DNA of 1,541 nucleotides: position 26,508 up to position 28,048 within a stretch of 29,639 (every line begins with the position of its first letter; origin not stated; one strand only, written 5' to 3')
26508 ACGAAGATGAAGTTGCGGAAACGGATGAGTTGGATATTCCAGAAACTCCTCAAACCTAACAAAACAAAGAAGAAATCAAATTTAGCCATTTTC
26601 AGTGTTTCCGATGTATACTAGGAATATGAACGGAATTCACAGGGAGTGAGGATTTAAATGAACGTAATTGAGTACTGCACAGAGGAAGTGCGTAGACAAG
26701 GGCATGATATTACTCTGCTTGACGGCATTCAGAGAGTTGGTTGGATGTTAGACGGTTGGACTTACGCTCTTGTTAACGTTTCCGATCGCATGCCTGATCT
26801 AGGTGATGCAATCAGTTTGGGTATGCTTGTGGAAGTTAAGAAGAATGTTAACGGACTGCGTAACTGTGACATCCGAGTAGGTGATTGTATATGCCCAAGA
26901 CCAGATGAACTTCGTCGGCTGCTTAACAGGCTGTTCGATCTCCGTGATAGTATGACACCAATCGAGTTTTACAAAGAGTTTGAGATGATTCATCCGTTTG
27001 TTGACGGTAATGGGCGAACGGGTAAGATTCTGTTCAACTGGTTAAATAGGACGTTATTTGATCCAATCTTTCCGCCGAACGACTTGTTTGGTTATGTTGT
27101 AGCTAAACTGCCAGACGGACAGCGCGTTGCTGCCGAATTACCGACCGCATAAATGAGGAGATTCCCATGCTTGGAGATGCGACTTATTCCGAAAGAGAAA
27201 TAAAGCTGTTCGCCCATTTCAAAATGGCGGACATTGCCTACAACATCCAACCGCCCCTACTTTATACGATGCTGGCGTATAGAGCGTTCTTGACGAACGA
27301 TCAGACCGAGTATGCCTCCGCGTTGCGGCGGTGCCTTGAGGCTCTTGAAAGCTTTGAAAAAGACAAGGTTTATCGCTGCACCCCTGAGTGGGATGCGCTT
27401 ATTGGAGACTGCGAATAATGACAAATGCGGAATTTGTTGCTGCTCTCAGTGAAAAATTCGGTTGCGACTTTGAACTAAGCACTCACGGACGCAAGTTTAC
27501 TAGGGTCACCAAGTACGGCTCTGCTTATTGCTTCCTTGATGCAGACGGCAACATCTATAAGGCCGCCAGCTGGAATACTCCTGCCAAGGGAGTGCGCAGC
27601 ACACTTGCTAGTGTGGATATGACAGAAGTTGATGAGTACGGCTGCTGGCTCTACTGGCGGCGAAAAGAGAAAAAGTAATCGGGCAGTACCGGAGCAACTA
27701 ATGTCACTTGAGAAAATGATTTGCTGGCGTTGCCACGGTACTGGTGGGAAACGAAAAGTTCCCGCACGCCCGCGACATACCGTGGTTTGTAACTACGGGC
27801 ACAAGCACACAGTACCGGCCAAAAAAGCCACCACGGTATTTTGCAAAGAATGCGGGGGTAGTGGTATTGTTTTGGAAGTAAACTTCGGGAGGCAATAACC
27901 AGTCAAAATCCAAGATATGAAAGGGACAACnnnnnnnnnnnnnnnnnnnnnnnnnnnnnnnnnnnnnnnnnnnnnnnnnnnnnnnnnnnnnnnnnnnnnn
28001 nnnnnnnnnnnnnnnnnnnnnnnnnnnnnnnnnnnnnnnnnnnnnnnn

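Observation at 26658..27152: Minimal Fic-domain protein with a variant active-site motif and no inhibitory helix motif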

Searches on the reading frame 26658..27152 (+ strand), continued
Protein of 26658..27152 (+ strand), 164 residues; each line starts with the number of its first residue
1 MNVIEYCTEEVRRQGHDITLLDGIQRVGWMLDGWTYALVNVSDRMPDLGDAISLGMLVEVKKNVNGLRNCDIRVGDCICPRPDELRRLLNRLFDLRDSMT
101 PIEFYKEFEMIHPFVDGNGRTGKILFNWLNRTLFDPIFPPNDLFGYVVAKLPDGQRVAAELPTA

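Call 21: predict_structure(alignment_id=A1)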
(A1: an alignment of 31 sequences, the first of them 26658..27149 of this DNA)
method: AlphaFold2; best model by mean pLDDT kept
length: 164 residues; sequences in the alignment: 31
mean_pLDDT: 90.5   pTM: 0.84
mean pLDDT of the five models: 90.5, 90.4, 90.4, 90.1, 88.4
residues with pLDDT >= 90: 132; 70-90: 9; 50-70: 13; < 50: 10
segments of 3 or more residues with pLDDT < 50: 155-163
pLDDT, mean of each block of 10 residues (from residue 1): 96 96 98 98 96 98 98 92 98 98 97 97 98 95 59 51 46
secondary structure, 60 per line:
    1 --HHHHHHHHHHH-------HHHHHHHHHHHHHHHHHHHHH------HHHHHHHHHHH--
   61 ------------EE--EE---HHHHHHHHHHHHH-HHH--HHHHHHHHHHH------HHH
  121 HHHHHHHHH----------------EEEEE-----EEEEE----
elements in order: H3-13 H21-41 H48-58 H82-94 H101-111 H118-129 E146-150 E156-160

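Call 28: search_protein_representatives(alignment_id=A1)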
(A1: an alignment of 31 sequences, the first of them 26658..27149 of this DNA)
Query: 31 sequences, 151 profile positions. Proteins with E-value up to 0.001 (for the whole library): 4164; up to 1e-10: 838; up to 1e-30: 111. The best 150 are listed.
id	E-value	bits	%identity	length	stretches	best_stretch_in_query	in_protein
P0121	1.3e-68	245.8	-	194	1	2-151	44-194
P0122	5.4e-68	243.8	-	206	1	3-151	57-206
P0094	7.6e-68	243.3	-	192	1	1-151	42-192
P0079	1.2e-66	239.4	-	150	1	1-151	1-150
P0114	4.1e-63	227.9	-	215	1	3-151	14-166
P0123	3.3e-62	225.0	-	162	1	2-151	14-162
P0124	1.1e-60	220.0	-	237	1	2-151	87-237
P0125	1.2e-58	213.4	-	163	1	2-151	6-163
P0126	9.3e-58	210.6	-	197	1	2-151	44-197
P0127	4.3e-57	208.4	-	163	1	2-151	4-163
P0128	2.0e-56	206.2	-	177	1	3-151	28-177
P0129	5.2e-56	204.9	-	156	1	2-151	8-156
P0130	1.1e-55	203.9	-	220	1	2-151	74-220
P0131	2.5e-55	202.6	-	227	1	2-151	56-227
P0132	3.4e-54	199.0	-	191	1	2-151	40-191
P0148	9.6e-47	174.8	-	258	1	2-151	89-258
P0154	1.6e-41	157.8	-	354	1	3-151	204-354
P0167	2.3e-37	144.3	-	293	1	4-150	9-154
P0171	3.5e-37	143.7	-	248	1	4-144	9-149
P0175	1.3e-36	141.9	-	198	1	1-147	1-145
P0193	2.4e-34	134.5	-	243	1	6-147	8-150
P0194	5.9e-34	133.3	-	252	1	6-146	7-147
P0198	1.3e-33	132.1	-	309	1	3-125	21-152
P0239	4.3e-30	120.7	-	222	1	2-145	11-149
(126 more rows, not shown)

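Call 32: search_solved_structures(query=A2, max_evalue=0.01, show_alignments=5)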
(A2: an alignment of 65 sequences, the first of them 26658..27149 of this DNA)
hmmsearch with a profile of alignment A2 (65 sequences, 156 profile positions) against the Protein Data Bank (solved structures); distinct sequences matched with E-value up to 0.01: 48.
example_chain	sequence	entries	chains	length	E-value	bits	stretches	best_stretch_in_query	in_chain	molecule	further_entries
6i7j_A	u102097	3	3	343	1.4e-15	60.3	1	25-138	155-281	Adenosine monophosphate-protein transferase FICD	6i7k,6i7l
6zmd_B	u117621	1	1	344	1.5e-15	60.3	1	25-138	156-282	Protein adenylyltransferase FICD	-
9yz5_A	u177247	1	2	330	1.6e-15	60.1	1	25-138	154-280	Protein adenylyltransferase FICD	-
6i7g_A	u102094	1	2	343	1.8e-15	60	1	25-138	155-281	Adenosine monophosphate-protein transferase FICD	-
4u04_A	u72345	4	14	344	1.8e-15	60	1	25-138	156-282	Adenosine monophosphate-protein transferase FICD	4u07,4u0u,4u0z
4u0s_A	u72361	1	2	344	1.8e-15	60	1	25-138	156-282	Adenosine monophosphate-protein transferase FICD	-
6i7h_A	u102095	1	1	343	2e-15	59.8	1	26-138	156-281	Adenosine monophosphate-protein transferase FICD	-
6i7i_A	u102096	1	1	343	2.2e-15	59.7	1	26-138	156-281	Adenosine monophosphate-protein transferase FICD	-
7b7z_A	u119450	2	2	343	1.6e-13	53.7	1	25-138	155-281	Protein adenylyltransferase FICD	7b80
5jj6_A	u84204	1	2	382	5.6e-11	45.4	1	30-136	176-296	Adenosine monophosphate-protein transferase FICD homolog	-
5jj7_A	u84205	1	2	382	5.7e-11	45.4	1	30-136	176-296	Adenosine monophosphate-protein transferase FICD homolog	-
7cb8_A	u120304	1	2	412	1.8e-09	40.5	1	83-135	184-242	Fic-domain containing protein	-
4rgl_A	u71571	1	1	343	5.4e-09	39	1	83-130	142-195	Filamentation induced by cAMP protein Fic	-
3eqx_A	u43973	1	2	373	2e-08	37.1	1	97-132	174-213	FIC DOMAIN CONTAINING TRANSCRIPTIONAL REGULATOR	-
3zcn_A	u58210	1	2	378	2.1e-08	37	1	97-132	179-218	ADENOSINE MONOPHOSPHATE-PROTEIN TRANSFERASE SOFIC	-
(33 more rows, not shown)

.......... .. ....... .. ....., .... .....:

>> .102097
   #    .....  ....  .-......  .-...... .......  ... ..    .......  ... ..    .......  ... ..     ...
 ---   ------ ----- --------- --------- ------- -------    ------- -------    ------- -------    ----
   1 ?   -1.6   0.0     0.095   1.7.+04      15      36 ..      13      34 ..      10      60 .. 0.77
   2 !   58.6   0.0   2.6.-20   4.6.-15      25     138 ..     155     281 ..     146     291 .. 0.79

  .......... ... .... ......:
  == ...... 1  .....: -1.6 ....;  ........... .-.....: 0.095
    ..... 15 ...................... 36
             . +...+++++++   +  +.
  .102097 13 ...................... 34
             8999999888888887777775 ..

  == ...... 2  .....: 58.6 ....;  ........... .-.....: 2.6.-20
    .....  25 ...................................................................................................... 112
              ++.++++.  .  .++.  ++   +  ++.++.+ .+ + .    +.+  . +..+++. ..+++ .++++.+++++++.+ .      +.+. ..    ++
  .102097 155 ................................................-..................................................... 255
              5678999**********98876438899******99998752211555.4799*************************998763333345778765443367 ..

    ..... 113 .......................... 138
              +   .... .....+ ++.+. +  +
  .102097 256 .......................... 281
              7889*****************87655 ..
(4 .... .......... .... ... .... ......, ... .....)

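Call 37: search_protein_families(library=ncbifam, proteins=[window:26658-27149:+], max_evalue=0.1)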
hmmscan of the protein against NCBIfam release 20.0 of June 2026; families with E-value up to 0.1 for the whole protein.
window:26658-27149:+ (164 aa): 5 families
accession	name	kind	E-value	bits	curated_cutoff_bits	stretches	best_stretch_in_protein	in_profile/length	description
NF046030.1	ProtAdlyltaseSoFic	equivalog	3.2e-06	26.3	550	1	105-125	187-206/361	protein adenylyltransferase Fic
NF046029.1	ProtAdlyltaseNmFic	equivalog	0.0011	18.8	230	1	102-130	87-112/177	protein adenylyltransferase Fic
TIGR02613.1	mob_myst_B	hypoth_equivalog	0.039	13.8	124.4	1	102-129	113-140/186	mobile mystery protein B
NF007672.0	PRK10347.1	equivalog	0.049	13.3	181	1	104-129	127-152/200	putative adenosine monophosphate-protein transferase Fic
NF043028.1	T4SS_AnkX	equivalog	0.055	11.6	1400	1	106-144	219-255/938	Dot/Icm T4SS effector AnkN/AnkX/LegA8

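Call 38: search_protein_families(library=padloc, proteins=[window:26658-27149:+], max_evalue=0.1)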
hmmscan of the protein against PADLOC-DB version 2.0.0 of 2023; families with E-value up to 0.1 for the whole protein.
window:26658-27149:+ (164 aa): 9 families
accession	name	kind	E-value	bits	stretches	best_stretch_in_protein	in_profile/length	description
PDLC03963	SoFic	-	7.4e-09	33.4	1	105-126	187-208/361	-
PDLC04836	PDC-S04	-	7.6e-09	33.1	1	100-126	157-183/244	-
PDLC04840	PDC-S04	-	2.2e-07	28.8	1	104-129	148-173/227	-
PDLC04837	PDC-S04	-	2.5e-07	28.2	1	84-126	135-179/234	-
PDLC04838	PDC-S04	-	2.6e-06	25.4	1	102-130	134-162/209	-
PDLC04839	PDC-S04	-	3.7e-06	24.7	1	104-129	133-158/205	-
PDLC04966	PDC-S24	-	0.00015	18.7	1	78-127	276-333/497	-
PDLC04842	PDC-S04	-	0.0003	18.6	1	102-130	102-127/202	-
PDLC04841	PDC-S04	-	0.0039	14.9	1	102-129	200-227/292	-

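Call 40: find_encoding_contigs(protein=P0013, flank=6000, max_places=1)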
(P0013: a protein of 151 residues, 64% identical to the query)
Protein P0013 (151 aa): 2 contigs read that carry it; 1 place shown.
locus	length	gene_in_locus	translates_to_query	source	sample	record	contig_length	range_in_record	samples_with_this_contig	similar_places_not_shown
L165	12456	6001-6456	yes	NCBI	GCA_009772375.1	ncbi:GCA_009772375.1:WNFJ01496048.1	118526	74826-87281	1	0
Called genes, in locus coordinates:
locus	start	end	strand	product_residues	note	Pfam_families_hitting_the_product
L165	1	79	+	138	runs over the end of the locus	-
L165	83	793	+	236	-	-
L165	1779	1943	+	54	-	-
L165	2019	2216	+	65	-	-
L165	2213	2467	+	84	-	-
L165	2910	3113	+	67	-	-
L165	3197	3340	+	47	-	-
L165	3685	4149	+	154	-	-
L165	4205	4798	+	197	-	-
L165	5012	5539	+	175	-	-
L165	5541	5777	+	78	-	-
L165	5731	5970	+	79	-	-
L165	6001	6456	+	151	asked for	PF02661:Fic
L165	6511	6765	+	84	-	-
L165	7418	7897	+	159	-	-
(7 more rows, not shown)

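Call 41: find_encoding_contigs(protein=P0018, flank=6000, max_places=1)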
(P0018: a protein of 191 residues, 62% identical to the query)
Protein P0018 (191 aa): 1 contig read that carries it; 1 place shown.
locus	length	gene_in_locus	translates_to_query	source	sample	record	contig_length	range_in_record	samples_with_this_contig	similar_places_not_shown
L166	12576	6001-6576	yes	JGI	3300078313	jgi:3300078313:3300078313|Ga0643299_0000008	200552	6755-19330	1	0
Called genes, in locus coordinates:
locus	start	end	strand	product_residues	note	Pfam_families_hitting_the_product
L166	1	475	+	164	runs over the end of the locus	PF13671:AAA_33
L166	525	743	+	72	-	-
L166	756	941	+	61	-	-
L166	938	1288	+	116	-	PF21831:DUF6891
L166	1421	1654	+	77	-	-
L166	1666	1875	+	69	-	-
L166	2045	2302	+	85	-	-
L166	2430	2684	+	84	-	-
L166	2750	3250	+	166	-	-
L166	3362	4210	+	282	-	PF02735:Ku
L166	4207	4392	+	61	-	-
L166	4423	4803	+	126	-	-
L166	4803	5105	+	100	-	-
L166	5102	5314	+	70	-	-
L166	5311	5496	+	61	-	-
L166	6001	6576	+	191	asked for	PF02661:Fic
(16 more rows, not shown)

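Call 42: find_encoding_contigs(protein=P0108, flank=6000, max_places=1)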
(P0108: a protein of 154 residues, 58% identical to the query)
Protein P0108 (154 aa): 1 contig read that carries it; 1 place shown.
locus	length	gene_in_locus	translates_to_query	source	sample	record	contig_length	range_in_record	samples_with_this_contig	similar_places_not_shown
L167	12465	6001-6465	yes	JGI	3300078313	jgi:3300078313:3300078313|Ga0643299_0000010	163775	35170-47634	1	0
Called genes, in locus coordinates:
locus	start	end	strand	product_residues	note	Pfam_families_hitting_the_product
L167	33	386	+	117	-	-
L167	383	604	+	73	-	-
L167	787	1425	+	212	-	PF19474:DUF6011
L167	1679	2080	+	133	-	-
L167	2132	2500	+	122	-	PF27402:Y4mA_C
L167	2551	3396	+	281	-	PF23771:DUF7168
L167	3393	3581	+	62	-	-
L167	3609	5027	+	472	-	-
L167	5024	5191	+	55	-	-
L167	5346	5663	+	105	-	-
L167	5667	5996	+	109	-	-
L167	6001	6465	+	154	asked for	PF02661:Fic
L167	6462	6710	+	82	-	-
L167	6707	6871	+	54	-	-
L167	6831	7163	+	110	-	-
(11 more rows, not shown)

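Call 43: find_encoding_contigs(protein=P0085, flank=6000, max_places=1)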
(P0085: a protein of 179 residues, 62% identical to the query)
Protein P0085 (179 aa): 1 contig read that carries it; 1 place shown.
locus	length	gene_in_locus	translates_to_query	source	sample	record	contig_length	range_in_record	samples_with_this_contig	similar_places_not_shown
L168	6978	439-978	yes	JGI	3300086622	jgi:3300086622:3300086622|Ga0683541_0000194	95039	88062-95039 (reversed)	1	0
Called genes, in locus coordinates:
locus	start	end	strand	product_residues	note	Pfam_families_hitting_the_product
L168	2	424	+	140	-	?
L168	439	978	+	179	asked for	PF02661:Fic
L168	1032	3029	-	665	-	-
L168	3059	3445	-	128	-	-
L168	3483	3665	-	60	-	-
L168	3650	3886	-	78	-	-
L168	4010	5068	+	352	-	PF13481:AAA_25 (faint)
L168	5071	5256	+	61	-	-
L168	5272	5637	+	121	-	PF13392:HNH_3 (weak)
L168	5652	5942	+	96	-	-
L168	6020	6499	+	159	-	-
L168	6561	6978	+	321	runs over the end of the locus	-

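Call 52: search_protein_families(library=pfam, proteins=[P0154, P0167, P0171, P0193, P0194, P0198, P0239, P0148, P0080, P0175], max_evalue=0.01)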
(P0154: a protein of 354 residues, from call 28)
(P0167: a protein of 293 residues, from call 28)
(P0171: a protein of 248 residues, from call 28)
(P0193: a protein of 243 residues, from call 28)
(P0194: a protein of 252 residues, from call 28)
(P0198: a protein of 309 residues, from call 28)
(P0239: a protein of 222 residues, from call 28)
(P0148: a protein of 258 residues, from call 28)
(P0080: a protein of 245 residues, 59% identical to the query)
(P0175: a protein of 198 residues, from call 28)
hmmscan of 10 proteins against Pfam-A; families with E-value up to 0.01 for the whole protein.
P0154 (354 aa): 1 family
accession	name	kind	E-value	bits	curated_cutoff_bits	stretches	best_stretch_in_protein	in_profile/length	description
PF02661.23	Fic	-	0.00029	22.1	24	1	308-330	68-90/93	Fic/DOC family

P0167 (293 aa): 1 family
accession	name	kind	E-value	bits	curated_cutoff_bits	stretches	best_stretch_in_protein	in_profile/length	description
PF02661.23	Fic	-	1.9e-10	41.9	24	1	68-134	20-92/93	Fic/DOC family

P0171 (248 aa): 2 families
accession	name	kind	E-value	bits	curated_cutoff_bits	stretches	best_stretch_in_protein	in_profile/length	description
PF02661.23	Fic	-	5.9e-07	30.7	24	1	108-135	65-92/93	Fic/DOC family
PF00476.26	DNA_pol_A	-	2.9e-06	26.9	34.3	1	151-182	117-149/381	DNA polymerase family A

P0193 (243 aa): 1 family
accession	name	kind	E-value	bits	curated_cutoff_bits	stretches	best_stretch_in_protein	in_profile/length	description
PF02661.23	Fic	-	3.9e-08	34.5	24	1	87-132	41-92/93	Fic/DOC family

P0194 (252 aa): 1 family
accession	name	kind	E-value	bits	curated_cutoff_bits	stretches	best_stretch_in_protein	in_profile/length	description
PF02661.23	Fic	-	3.4e-06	28.3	24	1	104-131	65-92/93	Fic/DOC family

P0198 (309 aa): 1 family
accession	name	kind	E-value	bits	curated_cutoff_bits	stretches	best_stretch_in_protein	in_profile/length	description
PF02661.23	Fic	-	3.6e-06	28.2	24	1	92-152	28-88/93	Fic/DOC family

P0239 (222 aa): 1 family
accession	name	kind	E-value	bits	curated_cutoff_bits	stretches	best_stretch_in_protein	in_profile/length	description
PF02661.23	Fic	-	4e-08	34.4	24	1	52-134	4-92/93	Fic/DOC family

P0148 (258 aa): 1 family
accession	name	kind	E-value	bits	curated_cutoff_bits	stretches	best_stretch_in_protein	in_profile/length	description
PF02661.23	Fic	-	5.4e-07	30.8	24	1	175-235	36-91/93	Fic/DOC family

P0080 (245 aa): 1 family
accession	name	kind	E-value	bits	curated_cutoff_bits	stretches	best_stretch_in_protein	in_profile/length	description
PF02661.23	Fic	-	2.1e-10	41.8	24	1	161-223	23-92/93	Fic/DOC family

P0175 (198 aa): 1 family
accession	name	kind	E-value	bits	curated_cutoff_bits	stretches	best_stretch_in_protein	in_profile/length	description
PF02661.23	Fic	-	2.7e-07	31.8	24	1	64-128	21-92/93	Fic/DOC family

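Call 56: fold_search(model_id=the predicted structure, library=viral)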
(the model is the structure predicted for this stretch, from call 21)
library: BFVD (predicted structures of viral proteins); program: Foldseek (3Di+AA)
matches with E <= 10: 46; with E <= 0.001: 3
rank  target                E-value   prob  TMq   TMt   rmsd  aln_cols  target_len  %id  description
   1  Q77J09                4.2e-04  1.00  0.58  0.39   5.7       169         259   16  Wsv406 [White spot syndrome virus (isolate Shrimp/China/Tongan/1996)]
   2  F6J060                6.1e-04  1.00  0.72  0.22   3.5       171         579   16  (no name in the UniProt tables at hand)
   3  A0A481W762            6.4e-04  1.00  0.65  0.38   6.6       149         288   19  Fic family protein [Fusobacterium phage Fnu1]
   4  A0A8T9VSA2            1.1e-03  1.00  0.64  0.55   4.5       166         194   13  (no name in the UniProt tables at hand)
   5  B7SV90                1.3e-02  1.00  0.56  0.44   3.9       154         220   20  FIC protein-like protein [Oryctes rhinoceros nudivirus]
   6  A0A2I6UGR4            3.1e-01  0.99  0.30  0.48   1.7        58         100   24  Fido domain-containing protein [Salinibacter phage M8CRM-1]
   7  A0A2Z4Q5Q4            1.4e+00  0.11  0.20  0.25  11.6        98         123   14  Uncharacterized protein [Microbacterium phage MementoMori]
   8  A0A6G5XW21            1.6e+00  0.41  0.50  0.31   4.3       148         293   11  (no name in the UniProt tables at hand)
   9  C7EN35                1.6e+00  0.11  0.24  0.26  12.2       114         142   14  ORF-2 [Snake paramyxovirus]
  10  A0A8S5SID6            2.3e+00  0.04  0.14  0.14  13.9       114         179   15  Uncharacterized protein [Myoviridae sp. ct04y17]
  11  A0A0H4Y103            2.5e+00  0.02  0.14  0.11  17.1       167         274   12  Uncharacterized protein [Salmon gill poxvirus]
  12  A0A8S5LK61            3.2e+00  0.03  0.17  0.19  10.4       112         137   11  DUF6017 domain-containing protein [Siphoviridae sp. ctomJ2]
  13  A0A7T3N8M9            4.3e+00  0.02  0.17  0.15  14.7       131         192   12  (no name in the UniProt tables at hand)
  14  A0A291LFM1            4.5e+00  0.06  0.21  0.31  11.9       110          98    7  Uncharacterized protein [Aeromonas phage AS-yj]
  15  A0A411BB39            4.7e+00  0.06  0.22  0.20  12.5       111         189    8  (no name in the UniProt tables at hand)
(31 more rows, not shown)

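Call 61: list_cluster_members(proteins=[P0001, P0013, P0065, P0106])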
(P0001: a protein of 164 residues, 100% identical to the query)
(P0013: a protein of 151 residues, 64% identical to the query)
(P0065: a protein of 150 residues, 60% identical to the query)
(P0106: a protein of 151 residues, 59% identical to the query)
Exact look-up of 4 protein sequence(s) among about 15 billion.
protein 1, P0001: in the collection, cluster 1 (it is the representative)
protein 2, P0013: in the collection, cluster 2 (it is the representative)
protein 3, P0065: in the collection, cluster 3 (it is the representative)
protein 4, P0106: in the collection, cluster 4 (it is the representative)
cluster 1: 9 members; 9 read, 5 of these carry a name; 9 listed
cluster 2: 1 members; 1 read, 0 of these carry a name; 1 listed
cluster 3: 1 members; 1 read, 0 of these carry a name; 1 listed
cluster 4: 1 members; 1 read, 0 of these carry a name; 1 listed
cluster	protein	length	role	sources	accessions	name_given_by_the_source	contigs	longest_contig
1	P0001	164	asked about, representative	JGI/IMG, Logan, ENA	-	hypothetical protein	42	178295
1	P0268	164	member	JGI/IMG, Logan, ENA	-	hypothetical protein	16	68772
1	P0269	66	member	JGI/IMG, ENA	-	hypothetical protein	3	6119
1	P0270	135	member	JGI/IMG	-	hypothetical protein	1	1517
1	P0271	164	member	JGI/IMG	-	hypothetical protein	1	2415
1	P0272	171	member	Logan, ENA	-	-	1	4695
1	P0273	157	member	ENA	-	-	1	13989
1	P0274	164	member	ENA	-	-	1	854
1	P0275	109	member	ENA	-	-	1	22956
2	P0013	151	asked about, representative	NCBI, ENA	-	-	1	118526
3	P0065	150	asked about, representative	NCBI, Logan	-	-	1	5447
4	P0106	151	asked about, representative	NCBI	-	-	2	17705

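Call 66: search_dna_similar(query=window:26658-27149:+, collection=plasmids, mode=protein, max_evalue=0.001, max_rows=8)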
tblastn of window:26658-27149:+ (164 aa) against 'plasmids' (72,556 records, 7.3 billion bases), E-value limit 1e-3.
Records with a match: 85; places in all: 85; records where one place covers at least 80% of the query: 0.
Best place of each record, by identity: <60% 85.
By first word of the organism name: Listeria 83; Salinibaculum 1; Mycoplasmopsis 1.
By predicted mobility (MOB-suite, as given by PLSDB): mobilizable 64; conjugative 18; non-mobilizable 3.
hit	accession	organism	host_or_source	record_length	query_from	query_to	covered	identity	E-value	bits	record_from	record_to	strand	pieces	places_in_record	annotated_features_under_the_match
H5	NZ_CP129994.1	Salinibaculum sp. KK48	cell culture,sediment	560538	68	146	48%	32.1%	3e-4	47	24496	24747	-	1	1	hypothetical protein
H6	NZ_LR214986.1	Mycoplasmopsis cynos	Dog,lung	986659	103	143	25%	51.2%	5e-4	47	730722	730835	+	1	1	Fic family protein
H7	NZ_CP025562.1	Listeria monocytogenes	-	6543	100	140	25%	51.2%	6e-4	46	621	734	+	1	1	Fic family protein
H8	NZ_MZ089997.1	Listeria monocytogenes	-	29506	100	140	25%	51.2%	6e-4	46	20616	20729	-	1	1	Fic family protein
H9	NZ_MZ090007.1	Listeria monocytogenes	-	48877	100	140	25%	51.2%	6e-4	46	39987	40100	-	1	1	Fic family protein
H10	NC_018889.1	Listeria monocytogenes SLCC2372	-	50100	100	140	25%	51.2%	6e-4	46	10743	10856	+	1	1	Fic family protein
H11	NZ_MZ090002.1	Listeria monocytogenes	-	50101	100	140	25%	51.2%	6e-4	46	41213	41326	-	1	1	Fic family protein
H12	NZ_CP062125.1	Listeria monocytogenes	-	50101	100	140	25%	51.2%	6e-4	46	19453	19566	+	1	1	Fic family protein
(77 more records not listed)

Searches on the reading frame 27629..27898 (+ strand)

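Call 4: search_protein_families(library=pfam, proteins=[window:27629-27898:+], max_evalue=1)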
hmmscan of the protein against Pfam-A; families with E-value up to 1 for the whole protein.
window:27629-27898:+ (89 aa): 3 families
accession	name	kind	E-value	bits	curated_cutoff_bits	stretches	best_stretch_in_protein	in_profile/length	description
PF00684.25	DnaJ_CXXCXGXG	-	0.0014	19.3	32.7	1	32-82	1-28/65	DnaJ central domain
PF15777.11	Anti-TRAP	-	0.0085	16.5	32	1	27-54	9-33/59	Tryptophan RNA-binding attenuator protein inhibitory protein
PF20833.2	RNase_E_G_Thio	-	0.54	10.9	26.8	0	31-44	1-14/86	RNase E/G, Thioredoxin-like domain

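Call 7: search_protein_families(library=phrogs, proteins=[window:27629-27898:+], max_evalue=0.01)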
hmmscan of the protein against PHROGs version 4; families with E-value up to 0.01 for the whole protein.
window:27629-27898:+ (89 aa): 0 families
